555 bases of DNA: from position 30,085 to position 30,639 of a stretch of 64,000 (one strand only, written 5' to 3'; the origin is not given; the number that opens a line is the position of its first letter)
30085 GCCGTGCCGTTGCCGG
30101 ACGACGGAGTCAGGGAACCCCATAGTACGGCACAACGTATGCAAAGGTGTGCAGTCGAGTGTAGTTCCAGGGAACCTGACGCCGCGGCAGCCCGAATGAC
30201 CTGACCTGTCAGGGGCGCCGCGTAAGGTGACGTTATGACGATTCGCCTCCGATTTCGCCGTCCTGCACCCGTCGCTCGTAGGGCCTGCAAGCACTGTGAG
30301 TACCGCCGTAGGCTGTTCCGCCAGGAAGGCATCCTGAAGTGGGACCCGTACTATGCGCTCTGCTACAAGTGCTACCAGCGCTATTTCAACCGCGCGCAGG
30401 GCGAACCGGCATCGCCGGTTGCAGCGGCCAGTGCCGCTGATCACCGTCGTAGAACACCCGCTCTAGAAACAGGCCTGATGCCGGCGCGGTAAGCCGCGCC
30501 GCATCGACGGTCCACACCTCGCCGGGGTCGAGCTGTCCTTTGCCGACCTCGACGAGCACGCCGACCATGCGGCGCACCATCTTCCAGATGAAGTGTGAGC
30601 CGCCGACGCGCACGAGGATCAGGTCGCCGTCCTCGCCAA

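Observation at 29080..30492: WYL (PafBC-like) regulator divergent from a possibly leaderless Cys4 micro-protein behind a RecA-NDp-like promoter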

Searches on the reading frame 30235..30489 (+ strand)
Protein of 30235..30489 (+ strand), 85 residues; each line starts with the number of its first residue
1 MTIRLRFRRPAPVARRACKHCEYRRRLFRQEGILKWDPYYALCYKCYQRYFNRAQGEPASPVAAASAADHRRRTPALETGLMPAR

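Call 4: search_protein_families(library=ncbifam, proteins=[window:30235-30489:+], max_evalue=0.01)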
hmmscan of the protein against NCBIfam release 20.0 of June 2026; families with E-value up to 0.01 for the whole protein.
window:30235-30489:+ (85 aa): 0 families

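Call 5: search_protein_families(library=pfam, proteins=[window:30235-30489:+], max_evalue=0.1)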
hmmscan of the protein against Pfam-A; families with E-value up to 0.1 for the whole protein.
window:30235-30489:+ (85 aa): 0 families

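Call 6: find_homologous_proteins(query=window:30235-30489:+, max_evalue=0.01)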
Query window:30235-30489:+ (85 aa): 232 proteins with E <= 0.01 among 233 candidates; the best 120 are listed.
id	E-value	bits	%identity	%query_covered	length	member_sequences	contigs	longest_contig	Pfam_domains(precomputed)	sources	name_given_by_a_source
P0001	3.5e-43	163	86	100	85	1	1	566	-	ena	-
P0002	2.8e-42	160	85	100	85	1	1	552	-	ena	-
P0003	3.0e-42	160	85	100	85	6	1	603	-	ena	-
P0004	3.3e-42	160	85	100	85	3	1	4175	-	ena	-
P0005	3.9e-42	160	85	100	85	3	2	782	-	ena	-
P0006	4.4e-42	159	84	100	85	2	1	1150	-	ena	-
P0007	5.3e-42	159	85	100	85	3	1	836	-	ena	-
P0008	5.9e-42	159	84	100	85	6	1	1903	-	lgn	-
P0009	1.2e-41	158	84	100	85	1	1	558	-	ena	-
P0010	1.6e-41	158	84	100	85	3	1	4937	-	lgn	-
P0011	4.3e-41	156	80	100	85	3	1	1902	-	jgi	-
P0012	4.8e-41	156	81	100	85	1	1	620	-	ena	-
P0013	4.8e-41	156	82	100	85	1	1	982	-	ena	-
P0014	5.4e-41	156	82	100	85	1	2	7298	-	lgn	-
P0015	6.0e-41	156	84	100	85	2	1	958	-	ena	-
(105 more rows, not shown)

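Call 10: find_related_loci(query=window:30235-30489:+, collection=genome_contigs, flank=6000)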
Query window:30235-30489:+ (85 aa) in genome_contigs; peptide patterns used: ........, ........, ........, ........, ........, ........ (x = any residue, [..] = any of these).
600 stretches matched a pattern (row limit reached: there are more); 5 encode a relative of the query (tblastn E <= 1e-3); 5 distinct loci.
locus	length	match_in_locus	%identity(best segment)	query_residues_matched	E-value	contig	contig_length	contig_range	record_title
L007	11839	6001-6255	79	1-85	1e-39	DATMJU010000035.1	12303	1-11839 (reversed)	MAG TPA_asm: Vicinamibacterales bacterium isolate SMAG_U13578 k141_48837, whole genome shotgun sequence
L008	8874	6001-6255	76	1-85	5e-38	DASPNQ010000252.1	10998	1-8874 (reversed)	MAG TPA_asm: Vicinamibacterales bacterium isolate SMAG_U12125 k141_563359, whole genome shotgun sequence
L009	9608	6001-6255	82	1-85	1e-35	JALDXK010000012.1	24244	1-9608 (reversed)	MAG: Acidobacteriota bacterium isolate MCT-CON-01 NODE_217_length_24244_cov_4.515027, whole genome shotgun sequence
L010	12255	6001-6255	67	1-85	1e-31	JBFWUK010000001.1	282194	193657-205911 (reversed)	MAG: Vicinamibacterales bacterium isolate CA_2019_TPBF_69 NODE_387_length_282194_cov_17.542123_TPBF, whole genome shotgu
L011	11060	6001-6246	68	1-82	1e-31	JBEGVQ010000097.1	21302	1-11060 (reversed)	MAG: Acidobacteriota bacterium isolate riogrande_2019_sw_WHONDRS-S19S_0066_B_bin.22 scaffold_1310294, whole genome shotg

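Call 14: search_protein_representatives(protein=window:30235-30489:+)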
Query: 85 residues. Proteins with E-value up to 0.001 (for the whole library): 24; up to 1e-10: 5; up to 1e-30: 1. The best 24 are listed.
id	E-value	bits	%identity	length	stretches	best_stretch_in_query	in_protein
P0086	3.3e-38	145.4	78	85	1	1-85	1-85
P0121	5.0e-22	93.8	73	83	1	25-84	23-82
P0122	1.7e-21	92.1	73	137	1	1-56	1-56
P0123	1.5e-12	63.5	62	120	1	29-84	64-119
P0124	1.6e-12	63.5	40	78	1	2-66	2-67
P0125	2.0e-10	56.8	43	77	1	1-65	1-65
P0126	1.0e-08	51.3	39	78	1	3-66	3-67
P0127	9.6e-07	45.0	45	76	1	7-53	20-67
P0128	1.2e-06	44.7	52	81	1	1-44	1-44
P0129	4.6e-06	42.8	40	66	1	14-56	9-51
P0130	6.3e-06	42.4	48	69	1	1-56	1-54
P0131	7.7e-06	42.1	38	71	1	2-56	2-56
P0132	1.5e-05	41.2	42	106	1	8-50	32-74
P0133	1.5e-05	41.2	44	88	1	8-50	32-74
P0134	1.6e-05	41.1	44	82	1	7-52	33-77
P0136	3.9e-05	39.8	37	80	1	15-66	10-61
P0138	5.7e-05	39.3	54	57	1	14-52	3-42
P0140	1.8e-04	37.7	40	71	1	15-56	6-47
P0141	3.6e-04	36.8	36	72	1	11-55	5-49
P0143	7.5e-04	35.8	33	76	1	14-73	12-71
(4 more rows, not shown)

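Call 16: find_encoding_contigs(protein=P0124, flank=4000, max_places=3)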
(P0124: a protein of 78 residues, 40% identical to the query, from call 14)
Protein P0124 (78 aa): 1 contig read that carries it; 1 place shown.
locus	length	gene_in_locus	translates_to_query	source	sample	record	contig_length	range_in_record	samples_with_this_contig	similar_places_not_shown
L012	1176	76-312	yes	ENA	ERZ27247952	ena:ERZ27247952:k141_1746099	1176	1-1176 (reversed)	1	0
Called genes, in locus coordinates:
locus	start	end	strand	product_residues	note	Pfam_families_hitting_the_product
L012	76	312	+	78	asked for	-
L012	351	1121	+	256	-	PF13435:Cytochrome_C554 (faint), PF22113:Mtrc-MtrF_II-IV_dom (faint), PF14537:Cytochrom_c3_2 (faint), PF14522:Cytochrome_C7 (weak)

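Call 17: find_encoding_contigs(protein=P0129, flank=4000, max_places=3)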
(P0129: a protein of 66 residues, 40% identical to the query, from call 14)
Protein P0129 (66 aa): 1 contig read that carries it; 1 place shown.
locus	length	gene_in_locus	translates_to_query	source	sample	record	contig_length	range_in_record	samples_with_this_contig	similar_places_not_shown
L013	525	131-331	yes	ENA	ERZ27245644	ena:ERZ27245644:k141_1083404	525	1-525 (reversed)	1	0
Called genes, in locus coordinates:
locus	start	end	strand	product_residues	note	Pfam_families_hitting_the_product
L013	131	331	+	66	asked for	-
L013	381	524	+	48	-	?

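Call 19: find_homologous_proteins(query=A1, max_evalue=0.001)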
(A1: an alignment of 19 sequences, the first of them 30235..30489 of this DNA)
Query A1 (19 sequences) (85 aa, profile of the alignment): 792 proteins with E <= 0.001 among 2111 candidates; the best 120 are listed.
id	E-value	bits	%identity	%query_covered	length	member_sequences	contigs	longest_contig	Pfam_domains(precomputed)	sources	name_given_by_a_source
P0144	8.3e-26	107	48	75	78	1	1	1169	-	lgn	-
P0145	1.7e-25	106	51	89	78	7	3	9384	-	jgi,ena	-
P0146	6.6e-25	104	58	62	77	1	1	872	-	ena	-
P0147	6.7e-25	104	52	62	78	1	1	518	-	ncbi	-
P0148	7.1e-25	104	45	69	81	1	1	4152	-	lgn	-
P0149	8.3e-25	104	45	80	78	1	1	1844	-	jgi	jgi:hypothetical protein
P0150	9.3e-25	104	34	75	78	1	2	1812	-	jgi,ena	jgi:hypothetical protein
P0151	1.6e-24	103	47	82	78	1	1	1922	-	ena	-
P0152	1.7e-24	103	47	80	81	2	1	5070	-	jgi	jgi:hypothetical protein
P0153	2.2e-24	103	46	69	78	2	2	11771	-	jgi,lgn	jgi:hypothetical protein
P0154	2.5e-24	103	45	62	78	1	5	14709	-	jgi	jgi:hypothetical protein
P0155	2.7e-24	103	48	75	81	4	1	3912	-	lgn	-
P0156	2.7e-24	103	47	80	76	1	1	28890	-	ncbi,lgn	-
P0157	2.9e-24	102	48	66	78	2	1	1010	-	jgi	jgi:hypothetical protein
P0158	3.7e-24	102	51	62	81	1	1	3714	-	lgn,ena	-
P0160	5.9e-24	101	51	62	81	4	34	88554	-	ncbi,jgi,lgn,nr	ncbi:MAG: hypothetical protein IT177_12220 [Acidobacteria bacterium]|nr:hypothetical protein [Acidob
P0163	1.4e-23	100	49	62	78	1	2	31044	-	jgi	jgi:hypothetical protein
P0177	1.2e-22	97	56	51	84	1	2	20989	-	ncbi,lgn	-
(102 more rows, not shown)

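Call 20: search_solved_structures(query=A1, max_evalue=10)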
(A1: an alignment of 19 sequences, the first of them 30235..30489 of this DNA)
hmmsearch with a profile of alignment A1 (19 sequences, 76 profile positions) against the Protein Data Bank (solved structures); distinct sequences matched with E-value up to 10: 7.
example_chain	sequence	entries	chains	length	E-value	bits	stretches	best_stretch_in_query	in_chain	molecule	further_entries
4v7h_BY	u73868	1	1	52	0.3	14.2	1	35-66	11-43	60S ribosomal protein L37(A)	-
6zu5_SDD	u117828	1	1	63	0.79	12.8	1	13-50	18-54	uS14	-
6rfl_S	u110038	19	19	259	2.4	11.3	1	1-22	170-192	DNA-directed RNA polymerase 30 kDa polypeptide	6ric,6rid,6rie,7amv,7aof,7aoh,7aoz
5fuy_A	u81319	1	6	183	2.8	11.1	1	14-51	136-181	THYMDINE KINASE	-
5fuv_A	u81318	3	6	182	3.9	10.6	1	14-51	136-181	THYMDINE KINASE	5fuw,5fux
8cgn_B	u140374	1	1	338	4.1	10.5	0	21-34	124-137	60S ribosomal protein L17-A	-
8wtb_B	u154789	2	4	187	5.5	10.1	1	16-50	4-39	Protein-arginine kinase activator protein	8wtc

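Call 22: find_encoding_contigs(protein=P0160, flank=5000, max_places=3)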
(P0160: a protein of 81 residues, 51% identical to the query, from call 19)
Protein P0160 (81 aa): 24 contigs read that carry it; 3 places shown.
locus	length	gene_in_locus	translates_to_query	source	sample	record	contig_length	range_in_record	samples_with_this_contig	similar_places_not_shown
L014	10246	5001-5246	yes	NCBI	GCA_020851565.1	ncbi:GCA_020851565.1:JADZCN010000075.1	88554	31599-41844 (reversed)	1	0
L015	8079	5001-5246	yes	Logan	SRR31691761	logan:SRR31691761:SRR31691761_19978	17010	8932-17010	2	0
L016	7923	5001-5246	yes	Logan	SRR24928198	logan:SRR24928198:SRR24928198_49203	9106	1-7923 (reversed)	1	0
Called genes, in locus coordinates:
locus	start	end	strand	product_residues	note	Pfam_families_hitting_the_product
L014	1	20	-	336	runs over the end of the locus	PF00903:Glyoxalase, PF13468:Glyoxalase_3 (faint), PF13669:Glyoxalase_4 (weak), PF18029:Glyoxalase_6 (faint), PF22677:Ble-like_N (faint), PF00903:Glyoxalase (weak)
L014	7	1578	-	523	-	PF00732:GMC_oxred_N, PF00890:FAD_binding_2 (faint), PF01266:DAO (faint), PF07992:Pyr_redox_2 (faint), PF05199:GMC_oxred_C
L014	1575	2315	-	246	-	PF00230:MIP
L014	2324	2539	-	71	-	-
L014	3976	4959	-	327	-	PF08279:HTH_11 (weak), PF13280:WYL, PF25583:WCX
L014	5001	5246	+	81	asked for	-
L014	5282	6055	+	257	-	PF22113:Mtrc-MtrF_II-IV_dom (faint), PF14522:Cytochrome_C7 (faint), PF14537:Cytochrom_c3_2 (faint)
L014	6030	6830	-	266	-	PF01416:PseudoU_synth_1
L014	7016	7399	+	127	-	PF01042:Ribonuc_L-PSP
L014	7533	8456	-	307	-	PF01145:Band_7, PF16200:Band_7_C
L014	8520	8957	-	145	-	PF01957:NfeD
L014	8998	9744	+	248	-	PF01975:SurE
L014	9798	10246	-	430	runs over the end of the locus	-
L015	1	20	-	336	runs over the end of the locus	PF00903:Glyoxalase, PF13468:Glyoxalase_3 (faint), PF13669:Glyoxalase_4 (weak), PF18029:Glyoxalase_6 (faint), PF22677:Ble-like_N (faint), PF00903:Glyoxalase (weak)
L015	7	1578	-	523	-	PF00732:GMC_oxred_N, PF00890:FAD_binding_2 (faint), PF01266:DAO (faint), PF07992:Pyr_redox_2 (faint), PF05199:GMC_oxred_C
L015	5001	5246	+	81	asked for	-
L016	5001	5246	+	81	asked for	-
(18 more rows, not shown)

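Call 23: find_encoding_contigs(protein=P0163, flank=5000, max_places=2)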
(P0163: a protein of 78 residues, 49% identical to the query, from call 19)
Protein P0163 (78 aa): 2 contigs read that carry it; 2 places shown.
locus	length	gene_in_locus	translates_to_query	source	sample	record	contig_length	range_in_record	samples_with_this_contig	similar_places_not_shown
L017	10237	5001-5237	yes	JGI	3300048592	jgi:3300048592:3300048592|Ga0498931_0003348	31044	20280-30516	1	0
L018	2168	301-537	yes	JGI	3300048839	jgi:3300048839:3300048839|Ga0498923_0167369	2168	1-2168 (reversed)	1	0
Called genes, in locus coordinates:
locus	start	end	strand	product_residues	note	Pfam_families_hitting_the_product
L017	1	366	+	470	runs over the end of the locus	PF03062:MBOAT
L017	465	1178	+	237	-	PF03741:TerC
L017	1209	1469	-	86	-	PF13490:zf-HC2 (weak)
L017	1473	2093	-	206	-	PF04542:Sigma70_r2, PF08281:Sigma70_r4_2, PF04545:Sigma70_r4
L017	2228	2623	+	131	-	PF22478:DUF6982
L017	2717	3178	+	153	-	PF00293:NUDIX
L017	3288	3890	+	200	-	PF13489:Methyltransf_23, PF03848:TehB, PF13847:Methyltransf_31, PF08241:Methyltransf_11, PF08242:Methyltransf_12, PF13649:Methyltransf_25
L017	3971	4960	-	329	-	PF13280:WYL, PF25583:WCX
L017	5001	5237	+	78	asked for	-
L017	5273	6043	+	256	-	PF22113:Mtrc-MtrF_II-IV_dom (faint), PF14537:Cytochrom_c3_2 (faint), PF14522:Cytochrome_C7 (weak)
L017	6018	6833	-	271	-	PF01416:PseudoU_synth_1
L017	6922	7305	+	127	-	PF01042:Ribonuc_L-PSP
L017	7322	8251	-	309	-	PF01145:Band_7, PF16200:Band_7_C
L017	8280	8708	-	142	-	PF01957:NfeD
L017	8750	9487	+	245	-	PF01975:SurE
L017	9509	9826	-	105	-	-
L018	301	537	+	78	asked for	-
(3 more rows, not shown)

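Call 24: find_encoding_contigs(protein=P0156, flank=5000, max_places=2)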
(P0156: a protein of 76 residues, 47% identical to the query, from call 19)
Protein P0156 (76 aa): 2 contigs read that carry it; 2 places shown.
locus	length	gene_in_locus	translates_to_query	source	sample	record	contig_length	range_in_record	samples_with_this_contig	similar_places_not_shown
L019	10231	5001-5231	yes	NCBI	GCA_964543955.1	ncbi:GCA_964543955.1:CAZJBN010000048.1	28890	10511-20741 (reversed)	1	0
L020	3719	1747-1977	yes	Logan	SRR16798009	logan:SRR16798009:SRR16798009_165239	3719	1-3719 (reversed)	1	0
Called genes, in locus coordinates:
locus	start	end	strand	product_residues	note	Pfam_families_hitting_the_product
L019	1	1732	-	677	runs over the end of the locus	PF12770:CHAT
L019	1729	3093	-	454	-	PF02450:LCAT, PF07819:PGAP1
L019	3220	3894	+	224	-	PF03848:TehB, PF07021:MetW (faint), PF13489:Methyltransf_23, PF13847:Methyltransf_31, PF08241:Methyltransf_11, PF08242:Methyltransf_12, PF13649:Methyltransf_25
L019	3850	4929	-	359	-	PF13280:WYL, PF25583:WCX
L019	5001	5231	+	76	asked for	-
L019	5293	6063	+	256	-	PF22113:Mtrc-MtrF_II-IV_dom (faint), PF14522:Cytochrome_C7 (weak)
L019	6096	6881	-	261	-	PF01416:PseudoU_synth_1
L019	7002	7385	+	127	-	PF01042:Ribonuc_L-PSP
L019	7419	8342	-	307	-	PF01145:Band_7, PF16200:Band_7_C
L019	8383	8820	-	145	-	PF01957:NfeD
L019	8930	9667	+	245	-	PF01975:SurE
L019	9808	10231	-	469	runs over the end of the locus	PF01391:Collagen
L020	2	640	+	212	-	?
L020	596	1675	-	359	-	PF13280:WYL, PF25583:WCX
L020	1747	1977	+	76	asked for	-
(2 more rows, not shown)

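Call 25: find_encoding_contigs(protein=P0177, flank=5000, max_places=2)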
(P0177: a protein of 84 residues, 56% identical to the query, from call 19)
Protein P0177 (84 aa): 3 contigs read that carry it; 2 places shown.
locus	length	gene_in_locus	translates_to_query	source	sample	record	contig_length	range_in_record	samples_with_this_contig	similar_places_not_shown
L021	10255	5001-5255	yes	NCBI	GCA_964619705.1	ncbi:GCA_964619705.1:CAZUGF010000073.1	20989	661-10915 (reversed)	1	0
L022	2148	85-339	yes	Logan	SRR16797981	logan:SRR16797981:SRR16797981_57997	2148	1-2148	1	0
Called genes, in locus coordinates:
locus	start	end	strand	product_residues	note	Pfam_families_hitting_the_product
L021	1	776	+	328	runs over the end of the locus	-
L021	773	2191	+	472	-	PF03062:MBOAT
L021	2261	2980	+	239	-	PF03741:TerC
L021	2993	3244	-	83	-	PF13490:zf-HC2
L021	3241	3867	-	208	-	PF07638:Sigma70_ECF (weak), PF04542:Sigma70_r2, PF08281:Sigma70_r4_2, PF04545:Sigma70_r4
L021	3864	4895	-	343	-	PF13280:WYL, PF25583:WCX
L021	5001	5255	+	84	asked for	-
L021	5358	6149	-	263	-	PF01416:PseudoU_synth_1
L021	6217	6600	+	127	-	PF01042:Ribonuc_L-PSP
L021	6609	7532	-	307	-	PF01145:Band_7, PF16200:Band_7_C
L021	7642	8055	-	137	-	PF01957:NfeD (weak)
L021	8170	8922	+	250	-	PF01975:SurE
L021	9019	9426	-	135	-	PF01391:Collagen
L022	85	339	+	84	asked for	-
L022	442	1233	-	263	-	PF01416:PseudoU_synth_1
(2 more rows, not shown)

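Call 26: predict_structure(alignment_id=A1)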
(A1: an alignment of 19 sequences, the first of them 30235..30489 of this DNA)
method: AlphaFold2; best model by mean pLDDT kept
length: 85 residues; sequences in the alignment: 19
mean_pLDDT: 68.0   pTM: 0.45
mean pLDDT of the five models: 68.0, 65.4, 64.1, 63.8, 62.8
residues with pLDDT >= 90: 8; 70-90: 33; 50-70: 28; < 50: 16
segments of 3 or more residues with pLDDT < 50: 71-81
pLDDT, mean of each block of 10 residues (from residue 1): 51 70 90 87 88 71 52 46 47
secondary structure, 60 per line:
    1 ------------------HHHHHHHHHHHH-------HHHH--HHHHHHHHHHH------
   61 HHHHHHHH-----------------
elements in order: H19-30 H38-41 H44-54 H61-68

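Call 35: list_cluster_members(proteins=[P0125, P0127, P0130, P0131, P0133, P0136, P0138, P0140, P0141, P0143])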
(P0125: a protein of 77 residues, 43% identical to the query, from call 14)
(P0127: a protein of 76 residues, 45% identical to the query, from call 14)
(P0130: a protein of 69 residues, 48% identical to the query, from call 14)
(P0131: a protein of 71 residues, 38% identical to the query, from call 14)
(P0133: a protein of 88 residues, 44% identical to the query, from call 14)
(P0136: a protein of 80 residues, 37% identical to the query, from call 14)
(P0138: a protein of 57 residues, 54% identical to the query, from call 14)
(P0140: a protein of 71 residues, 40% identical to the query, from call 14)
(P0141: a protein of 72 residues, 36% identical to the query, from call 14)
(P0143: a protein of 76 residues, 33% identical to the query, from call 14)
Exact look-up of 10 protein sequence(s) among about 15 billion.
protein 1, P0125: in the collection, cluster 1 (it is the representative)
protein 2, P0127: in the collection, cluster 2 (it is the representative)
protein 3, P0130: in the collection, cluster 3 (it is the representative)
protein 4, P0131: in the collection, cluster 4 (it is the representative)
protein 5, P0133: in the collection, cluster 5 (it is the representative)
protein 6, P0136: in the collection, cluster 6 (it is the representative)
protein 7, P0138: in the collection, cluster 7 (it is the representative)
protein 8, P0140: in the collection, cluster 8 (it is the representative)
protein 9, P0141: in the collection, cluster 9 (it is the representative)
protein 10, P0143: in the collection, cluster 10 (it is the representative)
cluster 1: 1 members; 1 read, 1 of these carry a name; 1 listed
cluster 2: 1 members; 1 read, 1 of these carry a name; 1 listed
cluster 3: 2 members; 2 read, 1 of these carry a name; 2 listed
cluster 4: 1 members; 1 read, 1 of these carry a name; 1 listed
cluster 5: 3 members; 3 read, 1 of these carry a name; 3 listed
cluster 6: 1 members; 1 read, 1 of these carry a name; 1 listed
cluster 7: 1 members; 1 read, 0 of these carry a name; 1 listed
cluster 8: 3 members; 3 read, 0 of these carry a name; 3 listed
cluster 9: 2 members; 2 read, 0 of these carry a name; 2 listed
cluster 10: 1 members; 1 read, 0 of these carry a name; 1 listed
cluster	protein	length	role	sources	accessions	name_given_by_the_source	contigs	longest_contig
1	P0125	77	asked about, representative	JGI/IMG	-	hypothetical protein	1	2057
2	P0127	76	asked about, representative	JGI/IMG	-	hypothetical protein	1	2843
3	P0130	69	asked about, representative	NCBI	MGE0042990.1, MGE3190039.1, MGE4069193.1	MAG: hypothetical protein AB7H88_20645 [Vicinamibacterales bacterium]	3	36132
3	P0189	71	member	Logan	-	-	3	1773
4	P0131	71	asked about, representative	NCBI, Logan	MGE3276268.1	MAG: hypothetical protein AB7O67_14235 [Vicinamibacterales bacterium]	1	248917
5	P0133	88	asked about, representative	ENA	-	-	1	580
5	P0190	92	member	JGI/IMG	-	hypothetical protein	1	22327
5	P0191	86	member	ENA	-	-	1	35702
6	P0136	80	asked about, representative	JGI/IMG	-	hypothetical protein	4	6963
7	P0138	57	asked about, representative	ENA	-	-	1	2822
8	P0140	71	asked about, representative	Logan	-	-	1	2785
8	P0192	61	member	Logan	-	-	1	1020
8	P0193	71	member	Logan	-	-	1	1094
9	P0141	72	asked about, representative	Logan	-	-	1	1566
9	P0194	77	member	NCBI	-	-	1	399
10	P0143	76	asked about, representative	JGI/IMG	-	-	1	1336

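Call 36: find_encoding_contigs(protein=P0131, flank=5000, max_places=1)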
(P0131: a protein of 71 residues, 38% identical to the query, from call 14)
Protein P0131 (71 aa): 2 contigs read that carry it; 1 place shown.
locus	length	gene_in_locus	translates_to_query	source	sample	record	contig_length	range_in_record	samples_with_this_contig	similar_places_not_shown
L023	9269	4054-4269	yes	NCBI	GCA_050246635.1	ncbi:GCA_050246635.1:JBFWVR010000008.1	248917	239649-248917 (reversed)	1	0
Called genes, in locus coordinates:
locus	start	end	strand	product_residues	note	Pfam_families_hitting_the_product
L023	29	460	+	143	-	PF01957:NfeD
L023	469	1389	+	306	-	PF01145:Band_7, PF16200:Band_7_C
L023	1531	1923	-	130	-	PF01042:Ribonuc_L-PSP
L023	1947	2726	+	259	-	PF01416:PseudoU_synth_1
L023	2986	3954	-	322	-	PF13280:WYL, PF25583:WCX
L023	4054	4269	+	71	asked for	-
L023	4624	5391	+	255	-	PF22113:Mtrc-MtrF_II-IV_dom (faint), PF14522:Cytochrome_C7 (weak)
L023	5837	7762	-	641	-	PF12439:GDE_N, PF06202:GDE_C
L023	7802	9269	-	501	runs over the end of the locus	PF04055:Radical_SAM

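Call 37: find_encoding_contigs(protein=P0191, flank=5000, max_places=1)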
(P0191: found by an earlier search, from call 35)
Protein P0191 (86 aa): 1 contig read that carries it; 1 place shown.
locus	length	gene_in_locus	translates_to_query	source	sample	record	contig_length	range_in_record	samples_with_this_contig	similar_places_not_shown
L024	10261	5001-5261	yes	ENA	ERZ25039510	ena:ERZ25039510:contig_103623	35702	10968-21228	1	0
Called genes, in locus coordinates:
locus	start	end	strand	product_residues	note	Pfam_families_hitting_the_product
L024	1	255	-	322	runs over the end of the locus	PF00226:DnaJ, PF01556:DnaJ_C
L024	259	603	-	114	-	PF13411:MerR_1, PF00376:MerR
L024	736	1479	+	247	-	PF03741:TerC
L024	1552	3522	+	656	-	PF00912:Transgly, PF00905:Transpeptidase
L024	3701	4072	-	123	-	PF25583:WCX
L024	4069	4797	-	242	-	PF08220:HTH_DeoR, PF08279:HTH_11, PF12840:HTH_20 (faint), PF13280:WYL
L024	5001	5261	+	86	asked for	-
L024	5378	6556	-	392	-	PF02614:UxaC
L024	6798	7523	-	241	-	PF00072:Response_reg, PF00486:Trans_reg_C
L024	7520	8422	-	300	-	PF00512:HisKA, PF13581:HATPase_c_2 (faint), PF02518:HATPase_c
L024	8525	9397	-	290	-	PF00487:FA_desaturase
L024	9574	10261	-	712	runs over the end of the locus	PF18911:PKD_4 (faint), PF12891:Glyco_hydro_44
